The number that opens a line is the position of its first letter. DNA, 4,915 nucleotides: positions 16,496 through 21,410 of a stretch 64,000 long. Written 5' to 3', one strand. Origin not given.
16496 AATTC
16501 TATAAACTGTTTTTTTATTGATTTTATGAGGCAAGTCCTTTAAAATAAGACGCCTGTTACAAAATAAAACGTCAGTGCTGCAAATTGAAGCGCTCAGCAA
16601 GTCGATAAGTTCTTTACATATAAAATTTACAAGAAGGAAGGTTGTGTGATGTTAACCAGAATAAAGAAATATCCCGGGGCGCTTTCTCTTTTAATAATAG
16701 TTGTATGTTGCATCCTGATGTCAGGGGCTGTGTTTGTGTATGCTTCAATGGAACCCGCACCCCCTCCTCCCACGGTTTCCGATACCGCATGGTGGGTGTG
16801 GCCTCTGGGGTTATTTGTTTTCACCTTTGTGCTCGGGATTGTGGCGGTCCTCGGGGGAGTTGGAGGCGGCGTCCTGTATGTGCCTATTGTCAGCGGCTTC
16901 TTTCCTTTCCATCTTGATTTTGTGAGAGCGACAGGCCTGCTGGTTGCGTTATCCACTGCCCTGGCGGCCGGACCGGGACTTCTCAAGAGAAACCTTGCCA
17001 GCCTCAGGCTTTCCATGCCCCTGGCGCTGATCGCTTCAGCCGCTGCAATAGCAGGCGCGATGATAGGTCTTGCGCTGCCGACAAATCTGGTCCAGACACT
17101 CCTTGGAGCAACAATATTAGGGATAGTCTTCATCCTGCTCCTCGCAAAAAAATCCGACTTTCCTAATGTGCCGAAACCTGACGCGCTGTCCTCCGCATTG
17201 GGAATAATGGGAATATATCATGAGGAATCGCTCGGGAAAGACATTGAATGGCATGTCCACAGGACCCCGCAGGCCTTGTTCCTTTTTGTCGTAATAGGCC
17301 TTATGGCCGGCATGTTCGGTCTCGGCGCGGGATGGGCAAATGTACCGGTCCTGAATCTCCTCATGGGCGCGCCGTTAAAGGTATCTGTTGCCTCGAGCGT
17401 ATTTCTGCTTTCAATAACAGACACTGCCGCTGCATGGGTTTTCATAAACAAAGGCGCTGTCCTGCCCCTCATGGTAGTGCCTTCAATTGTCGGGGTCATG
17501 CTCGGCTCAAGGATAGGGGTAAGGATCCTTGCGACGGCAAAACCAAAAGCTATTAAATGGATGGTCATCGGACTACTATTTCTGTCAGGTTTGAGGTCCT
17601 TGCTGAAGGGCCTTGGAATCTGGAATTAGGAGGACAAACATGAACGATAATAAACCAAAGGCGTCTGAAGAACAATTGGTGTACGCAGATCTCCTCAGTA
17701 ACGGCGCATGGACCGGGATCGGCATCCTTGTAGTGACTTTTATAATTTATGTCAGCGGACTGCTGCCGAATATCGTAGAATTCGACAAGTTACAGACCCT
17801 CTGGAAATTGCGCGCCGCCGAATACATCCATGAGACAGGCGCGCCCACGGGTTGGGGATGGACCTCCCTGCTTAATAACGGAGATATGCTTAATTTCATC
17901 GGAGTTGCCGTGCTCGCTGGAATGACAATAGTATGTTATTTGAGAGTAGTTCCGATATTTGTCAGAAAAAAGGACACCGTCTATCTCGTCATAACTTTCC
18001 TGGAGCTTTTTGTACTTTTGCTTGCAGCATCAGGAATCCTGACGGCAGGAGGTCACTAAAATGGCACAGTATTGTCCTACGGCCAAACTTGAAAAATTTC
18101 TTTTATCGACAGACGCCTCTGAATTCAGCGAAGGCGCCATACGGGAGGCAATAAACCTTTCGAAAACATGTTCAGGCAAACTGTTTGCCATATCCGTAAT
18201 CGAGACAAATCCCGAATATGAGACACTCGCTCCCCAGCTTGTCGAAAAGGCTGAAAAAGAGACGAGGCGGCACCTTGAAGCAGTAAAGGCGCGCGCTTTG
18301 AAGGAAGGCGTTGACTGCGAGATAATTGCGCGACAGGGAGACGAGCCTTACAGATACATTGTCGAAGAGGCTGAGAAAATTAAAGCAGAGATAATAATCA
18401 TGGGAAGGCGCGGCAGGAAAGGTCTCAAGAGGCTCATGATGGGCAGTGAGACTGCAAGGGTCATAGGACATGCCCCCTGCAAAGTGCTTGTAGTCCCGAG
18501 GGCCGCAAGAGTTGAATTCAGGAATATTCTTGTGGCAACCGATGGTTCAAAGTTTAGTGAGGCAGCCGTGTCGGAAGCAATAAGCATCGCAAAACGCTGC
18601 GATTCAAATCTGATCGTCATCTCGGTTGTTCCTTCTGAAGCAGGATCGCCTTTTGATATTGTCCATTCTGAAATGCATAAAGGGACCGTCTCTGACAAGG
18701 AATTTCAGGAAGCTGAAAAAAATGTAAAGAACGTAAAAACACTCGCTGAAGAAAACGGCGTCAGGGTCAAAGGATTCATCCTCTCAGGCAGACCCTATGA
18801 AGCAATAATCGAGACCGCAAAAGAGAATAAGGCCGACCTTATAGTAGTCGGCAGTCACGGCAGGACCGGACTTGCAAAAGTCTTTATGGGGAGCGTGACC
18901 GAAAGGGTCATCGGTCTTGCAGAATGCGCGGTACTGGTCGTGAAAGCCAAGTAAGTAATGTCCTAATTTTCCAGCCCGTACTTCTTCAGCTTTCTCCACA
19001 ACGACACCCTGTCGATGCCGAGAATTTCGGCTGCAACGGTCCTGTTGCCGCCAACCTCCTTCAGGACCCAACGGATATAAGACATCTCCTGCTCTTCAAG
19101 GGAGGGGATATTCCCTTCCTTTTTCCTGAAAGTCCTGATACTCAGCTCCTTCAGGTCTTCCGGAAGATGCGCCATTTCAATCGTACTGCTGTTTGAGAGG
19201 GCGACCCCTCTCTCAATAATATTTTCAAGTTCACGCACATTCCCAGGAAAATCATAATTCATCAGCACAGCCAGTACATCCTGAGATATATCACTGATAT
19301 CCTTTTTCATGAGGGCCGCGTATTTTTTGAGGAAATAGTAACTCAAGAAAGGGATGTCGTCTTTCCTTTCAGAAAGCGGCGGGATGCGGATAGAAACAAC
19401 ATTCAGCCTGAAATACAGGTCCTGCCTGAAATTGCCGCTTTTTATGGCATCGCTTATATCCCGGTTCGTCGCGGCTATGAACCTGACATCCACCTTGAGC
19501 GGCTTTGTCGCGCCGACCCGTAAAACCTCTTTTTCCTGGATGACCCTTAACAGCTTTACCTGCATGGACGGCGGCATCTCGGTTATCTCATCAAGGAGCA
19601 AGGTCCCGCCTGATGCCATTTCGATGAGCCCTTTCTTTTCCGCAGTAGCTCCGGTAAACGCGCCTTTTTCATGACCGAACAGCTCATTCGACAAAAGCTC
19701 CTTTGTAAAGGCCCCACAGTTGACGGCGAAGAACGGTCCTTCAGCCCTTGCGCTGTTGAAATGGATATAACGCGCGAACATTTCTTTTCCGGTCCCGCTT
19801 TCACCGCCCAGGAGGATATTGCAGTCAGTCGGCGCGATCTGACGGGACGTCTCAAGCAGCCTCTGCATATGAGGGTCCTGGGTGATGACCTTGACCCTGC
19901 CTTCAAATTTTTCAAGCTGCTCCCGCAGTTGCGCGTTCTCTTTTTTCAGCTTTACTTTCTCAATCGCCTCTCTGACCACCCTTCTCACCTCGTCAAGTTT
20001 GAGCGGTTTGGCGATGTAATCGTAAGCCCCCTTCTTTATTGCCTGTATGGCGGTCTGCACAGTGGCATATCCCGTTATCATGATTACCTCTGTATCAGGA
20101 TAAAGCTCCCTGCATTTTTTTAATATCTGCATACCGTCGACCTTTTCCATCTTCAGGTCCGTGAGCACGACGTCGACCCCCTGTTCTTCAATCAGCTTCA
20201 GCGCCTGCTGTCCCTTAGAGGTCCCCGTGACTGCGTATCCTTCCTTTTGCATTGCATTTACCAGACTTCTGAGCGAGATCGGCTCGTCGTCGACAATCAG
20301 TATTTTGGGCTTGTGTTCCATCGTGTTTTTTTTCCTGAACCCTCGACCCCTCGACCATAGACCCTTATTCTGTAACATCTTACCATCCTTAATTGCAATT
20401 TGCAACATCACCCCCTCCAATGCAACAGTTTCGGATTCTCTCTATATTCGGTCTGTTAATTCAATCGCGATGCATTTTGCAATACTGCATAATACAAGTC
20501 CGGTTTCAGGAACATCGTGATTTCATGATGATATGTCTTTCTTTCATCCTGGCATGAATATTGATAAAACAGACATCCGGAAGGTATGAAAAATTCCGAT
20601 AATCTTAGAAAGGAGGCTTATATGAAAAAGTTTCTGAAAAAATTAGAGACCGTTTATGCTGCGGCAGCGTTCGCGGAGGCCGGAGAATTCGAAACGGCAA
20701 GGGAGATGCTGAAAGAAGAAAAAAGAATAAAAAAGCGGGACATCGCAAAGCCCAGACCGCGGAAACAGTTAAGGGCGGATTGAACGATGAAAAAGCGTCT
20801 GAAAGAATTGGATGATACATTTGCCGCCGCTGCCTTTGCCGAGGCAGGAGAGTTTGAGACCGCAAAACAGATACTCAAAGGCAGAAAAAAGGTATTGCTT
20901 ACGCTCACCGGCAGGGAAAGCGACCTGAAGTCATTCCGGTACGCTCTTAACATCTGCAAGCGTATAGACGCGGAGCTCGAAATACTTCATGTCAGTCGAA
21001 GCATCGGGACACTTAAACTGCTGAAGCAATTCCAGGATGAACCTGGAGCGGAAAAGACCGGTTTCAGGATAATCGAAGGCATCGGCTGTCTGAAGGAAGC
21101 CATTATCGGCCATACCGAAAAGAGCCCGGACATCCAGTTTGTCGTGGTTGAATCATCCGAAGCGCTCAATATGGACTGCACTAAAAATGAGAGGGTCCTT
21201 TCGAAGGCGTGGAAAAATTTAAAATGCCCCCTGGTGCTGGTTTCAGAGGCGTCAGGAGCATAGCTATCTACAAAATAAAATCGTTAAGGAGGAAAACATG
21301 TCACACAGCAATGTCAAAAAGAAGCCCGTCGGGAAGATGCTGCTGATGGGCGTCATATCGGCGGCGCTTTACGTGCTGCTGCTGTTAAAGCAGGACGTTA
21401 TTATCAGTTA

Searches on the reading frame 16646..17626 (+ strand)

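Call 79: search_protein_families(library=pfam, proteins=[window:16646-17626:+], max_evalue=0.01)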
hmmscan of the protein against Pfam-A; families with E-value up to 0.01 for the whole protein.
window:16646-17626:+ (327 aa): 1 family
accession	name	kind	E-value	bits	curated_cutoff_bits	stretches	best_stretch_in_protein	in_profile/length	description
PF01925.25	TauE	-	1.6e-34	120.1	32.6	1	56-317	1-236/237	Sulfite exporter TauE/SafE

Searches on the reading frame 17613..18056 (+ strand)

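Call 79: search_protein_families(library=pfam, proteins=[window:17613-18056:+], max_evalue=0.01)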
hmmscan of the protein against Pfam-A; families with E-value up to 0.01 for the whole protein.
window:17613-18056:+ (148 aa): 2 families
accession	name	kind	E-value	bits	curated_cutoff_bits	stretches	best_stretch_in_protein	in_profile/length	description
PF03188.21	Cytochrom_B561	-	0.0014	19.3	23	0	93-144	5-55/137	Eukaryotic cytochrome b561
PF00689.26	Cation_ATPase_C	-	0.0039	17.4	27.3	0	10-80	33-75/175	Cation transporting ATPase, C-terminus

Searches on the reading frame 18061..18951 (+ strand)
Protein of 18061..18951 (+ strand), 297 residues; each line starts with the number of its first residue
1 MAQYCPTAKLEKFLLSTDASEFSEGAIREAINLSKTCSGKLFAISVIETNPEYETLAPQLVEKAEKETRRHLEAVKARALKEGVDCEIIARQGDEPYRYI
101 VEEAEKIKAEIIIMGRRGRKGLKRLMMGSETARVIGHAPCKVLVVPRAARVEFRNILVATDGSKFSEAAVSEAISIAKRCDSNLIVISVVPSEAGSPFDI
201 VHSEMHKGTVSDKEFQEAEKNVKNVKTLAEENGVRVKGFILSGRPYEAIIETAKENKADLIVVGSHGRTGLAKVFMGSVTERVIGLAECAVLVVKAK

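Call 79: search_protein_families(library=pfam, proteins=[window:18061-18951:+], max_evalue=0.01)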
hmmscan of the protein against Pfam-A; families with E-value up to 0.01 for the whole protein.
window:18061-18951:+ (297 aa): 4 families
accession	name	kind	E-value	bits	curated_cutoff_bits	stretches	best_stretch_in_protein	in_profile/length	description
PF00582.32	Usp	-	8.3e-64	214.8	24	2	153-295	2-141/141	Universal stress protein family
PF00215.30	OMPdecase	-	0.00061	20.2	27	0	68-116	160-206/221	Orotidine 5'-phosphate decarboxylase / HUMPS family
PF02670.22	DXP_reductoisom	-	0.0021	19.2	21.7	0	219-294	56-127/129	1-deoxy-D-xylulose 5-phosphate reductoisomerase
PF02310.24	B12-binding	-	0.0059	16.9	32.1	0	222-270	17-64/121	B12 binding domain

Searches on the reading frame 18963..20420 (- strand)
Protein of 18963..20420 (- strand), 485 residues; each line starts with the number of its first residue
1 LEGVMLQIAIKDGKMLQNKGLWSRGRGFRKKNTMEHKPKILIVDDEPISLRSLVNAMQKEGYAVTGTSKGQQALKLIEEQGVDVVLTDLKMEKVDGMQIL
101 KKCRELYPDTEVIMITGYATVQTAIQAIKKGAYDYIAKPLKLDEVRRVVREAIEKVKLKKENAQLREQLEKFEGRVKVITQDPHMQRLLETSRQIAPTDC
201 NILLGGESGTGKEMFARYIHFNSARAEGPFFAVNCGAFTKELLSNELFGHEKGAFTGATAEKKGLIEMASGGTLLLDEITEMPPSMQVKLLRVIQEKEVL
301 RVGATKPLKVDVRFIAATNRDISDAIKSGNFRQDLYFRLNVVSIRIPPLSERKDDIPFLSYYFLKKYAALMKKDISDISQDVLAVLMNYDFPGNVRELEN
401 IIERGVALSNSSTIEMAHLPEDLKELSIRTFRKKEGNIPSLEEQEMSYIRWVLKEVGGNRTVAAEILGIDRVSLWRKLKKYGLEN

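Call 4: search_protein_families(library=pfam, proteins=[window:18963-20420:-], max_evalue=0.01)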
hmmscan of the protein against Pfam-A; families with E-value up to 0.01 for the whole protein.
window:18963-20420:- (485 aa): 10 families
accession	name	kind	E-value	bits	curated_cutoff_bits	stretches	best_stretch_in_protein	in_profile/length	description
PF00158.32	Sigma54_activat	-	2.1e-69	232.9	20.2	1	179-344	2-167/168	Sigma-54 interaction domain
PF00072.30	Response_reg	-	1.9e-30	105.7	30.2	1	40-149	1-110/111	Response regulator receiver domain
PF25601.1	AAA_lid_14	-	1.6e-25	89.2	27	1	351-427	2-78/87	AAA+ ATPase lid domain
PF14532.12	Sigma54_activ_2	-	2.5e-20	73.5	25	1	183-349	5-138/138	Sigma-54 interaction domain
PF02954.25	HTH_8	-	1.1e-12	47.9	22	1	440-481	1-42/42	Bacterial regulatory protein, Fis family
PF07728.20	AAA_5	-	6.7e-10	39.6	22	1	201-320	1-123/139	AAA domain (dynein-related subfamily)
PF00004.35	AAA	-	6.9e-07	30.2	21.2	1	202-331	1-123/131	ATPase family associated with various cellular activities (AAA)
PF01078.27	Mg_chelatase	-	0.00014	21.8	20.3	0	257-319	93-157/207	Magnesium chelatase, subunit ChlI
PF00493.29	MCM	-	0.00098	18.7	23.3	1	198-322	56-175/224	MCM P-loop domain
PF07726.17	AAA_3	-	0.0038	17.6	27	1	237-319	31-111/131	ATPase family associated with various cellular activities (AAA)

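Call 5: search_protein_families(library=ncbifam, proteins=[window:18963-20420:-], max_evalue=0.001)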
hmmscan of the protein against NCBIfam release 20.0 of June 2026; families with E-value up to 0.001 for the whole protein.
window:18963-20420:- (485 aa): 120 families (the best 25 are shown)
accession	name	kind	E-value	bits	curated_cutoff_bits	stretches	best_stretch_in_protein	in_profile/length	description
NF008469.0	PRK11361.1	equivalog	1.6e-139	465.6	714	1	36-484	3-457/461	acetoacetate metabolism transcriptional regulator AtoC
TIGR01818.1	ntrC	equivalog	2.8e-117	392.4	558.6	1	40-430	1-388/463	nitrogen regulation protein NR(I)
NF007689.0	PRK10365.1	equivalog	3.1e-116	388.8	760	1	37-479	5-440/441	sigma-54-dependent response regulator transcription factor ZraR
NF011695.0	PRK15115.1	equivalog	4.5e-115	384.9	763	1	36-484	4-439/445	two-component system response regulator GlrR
TIGR02915.1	PEP_resp_reg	equivalog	5.1e-114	381.5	502.6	1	40-483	1-444/445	PEP-CTERM-box response regulator transcription factor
NF051870.1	NAssimRespRegNtrX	equivalog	1.6e-112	376.7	600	1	39-483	3-452/452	nitrogen assimilation response regulator NtrX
NF041552.1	TF_PrdR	equivalog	3.1e-107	359.3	795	1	153-482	248-577/577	sigma-54 dependent transcriptional regulator PrdR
NF049963.1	RespRegFlgRCampy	domain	2.4e-105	352.9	750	1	41-483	4-429/429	fla regulon two-component system response regulator FlgR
NF050807.1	TransRegFlbDCaul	equivalog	7.6e-103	344.8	750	1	56-482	19-439/454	sigma-54-dependent transcriptional regulator FlbD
TIGR01817.1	nifA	equivalog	5.4e-102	342.3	528.85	1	154-420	176-439/534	nif-specific transcriptional activator NifA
NF041946.1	LuxO_transreg_Vib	equivalog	2.9e-101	339.5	800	1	63-437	22-394/463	quorum-sensing sigma-54 dependent transcriptional regulator LuxO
NF038308.1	RNA_repair_RtcR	equivalog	5e-95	319.3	650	1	28-482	19-517/530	RNA repair transcriptional activator RtcR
NF008176.1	PRK10923.1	equivalog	1.7e-94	317.1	620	1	38-428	4-390/469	nitrogen regulation protein NR(I)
TIGR02329.1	propionate_PrpR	equivalog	6.2e-90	302.3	499.2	1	124-480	159-526/526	propionate catabolism operon regulatory protein PrpR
NF003451.0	PRK05022.1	equivalog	1.9e-89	300.8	476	1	151-484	163-511/512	nitric oxide reductase transcriptional regulator NorR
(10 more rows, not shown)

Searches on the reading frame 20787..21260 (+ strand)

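Call 4: search_protein_families(library=pfam, proteins=[window:20787-21260:+], max_evalue=0.01)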
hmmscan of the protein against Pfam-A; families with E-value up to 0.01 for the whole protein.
window:20787-21260:+ (158 aa): 1 family
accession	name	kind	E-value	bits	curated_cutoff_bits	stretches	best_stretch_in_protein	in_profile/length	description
PF00582.32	Usp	-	0.0049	17.8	24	0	33-86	2-55/141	Universal stress protein family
